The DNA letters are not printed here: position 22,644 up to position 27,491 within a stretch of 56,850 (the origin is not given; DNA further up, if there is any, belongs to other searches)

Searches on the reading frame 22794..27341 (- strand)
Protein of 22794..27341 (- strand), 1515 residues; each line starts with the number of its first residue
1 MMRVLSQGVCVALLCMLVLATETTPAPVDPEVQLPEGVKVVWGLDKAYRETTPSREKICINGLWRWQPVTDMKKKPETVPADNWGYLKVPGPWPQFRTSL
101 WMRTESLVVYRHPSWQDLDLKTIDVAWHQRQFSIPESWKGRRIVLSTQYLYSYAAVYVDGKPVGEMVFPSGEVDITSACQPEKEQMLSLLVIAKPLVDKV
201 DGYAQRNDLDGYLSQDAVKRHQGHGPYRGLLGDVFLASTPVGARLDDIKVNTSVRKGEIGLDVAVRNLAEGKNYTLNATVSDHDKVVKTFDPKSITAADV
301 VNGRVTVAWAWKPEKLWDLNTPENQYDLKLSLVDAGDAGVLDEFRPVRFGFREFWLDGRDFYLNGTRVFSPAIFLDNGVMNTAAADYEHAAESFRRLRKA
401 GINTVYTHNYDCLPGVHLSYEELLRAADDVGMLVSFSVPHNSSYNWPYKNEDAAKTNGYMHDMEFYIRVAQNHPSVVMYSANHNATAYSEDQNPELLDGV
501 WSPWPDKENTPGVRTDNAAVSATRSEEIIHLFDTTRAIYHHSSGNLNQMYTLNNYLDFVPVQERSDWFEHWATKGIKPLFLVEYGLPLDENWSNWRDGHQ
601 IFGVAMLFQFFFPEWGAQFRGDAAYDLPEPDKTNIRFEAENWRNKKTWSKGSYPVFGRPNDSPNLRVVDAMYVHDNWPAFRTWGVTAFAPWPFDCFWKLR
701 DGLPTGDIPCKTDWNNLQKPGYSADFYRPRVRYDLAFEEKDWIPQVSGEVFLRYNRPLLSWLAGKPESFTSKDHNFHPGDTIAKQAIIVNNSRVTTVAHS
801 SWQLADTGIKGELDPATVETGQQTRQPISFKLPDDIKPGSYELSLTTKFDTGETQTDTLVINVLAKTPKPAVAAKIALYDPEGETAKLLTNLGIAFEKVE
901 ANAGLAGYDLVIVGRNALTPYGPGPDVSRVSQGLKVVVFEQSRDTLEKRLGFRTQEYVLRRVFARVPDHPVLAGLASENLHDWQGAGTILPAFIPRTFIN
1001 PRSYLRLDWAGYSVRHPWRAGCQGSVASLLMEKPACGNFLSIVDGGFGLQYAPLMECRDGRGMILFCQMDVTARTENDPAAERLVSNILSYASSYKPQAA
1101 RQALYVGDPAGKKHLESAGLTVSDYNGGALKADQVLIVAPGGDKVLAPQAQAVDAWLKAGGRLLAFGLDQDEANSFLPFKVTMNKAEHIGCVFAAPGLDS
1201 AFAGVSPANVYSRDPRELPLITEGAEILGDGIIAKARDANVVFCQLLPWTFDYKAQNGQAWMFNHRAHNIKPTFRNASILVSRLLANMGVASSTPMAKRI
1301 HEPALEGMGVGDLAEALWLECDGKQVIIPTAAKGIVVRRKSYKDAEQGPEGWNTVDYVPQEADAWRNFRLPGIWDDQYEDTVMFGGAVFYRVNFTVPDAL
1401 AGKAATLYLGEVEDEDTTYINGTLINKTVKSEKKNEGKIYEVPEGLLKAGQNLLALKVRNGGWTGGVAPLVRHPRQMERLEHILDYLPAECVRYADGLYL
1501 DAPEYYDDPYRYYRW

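Call 20: search_protein_families(library=pfam, proteins=[window:22794-27341:-], max_evalue=0.0001)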
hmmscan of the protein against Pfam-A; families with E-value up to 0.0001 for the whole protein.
window:22794-27341:- (1515 aa): 2 families
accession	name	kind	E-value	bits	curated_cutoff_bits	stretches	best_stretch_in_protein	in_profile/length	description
PF02837.24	Glyco_hydro_2_N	-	2.3e-09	37.9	28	0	85-176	32-119/169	Glycosyl hydrolases family 2, sugar binding domain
PF22666.2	Glyco_hydro_2_N2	-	4e-05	24.2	27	0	126-189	50-115/167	Glycosyl hydrolase 2 galactose-binding domain-like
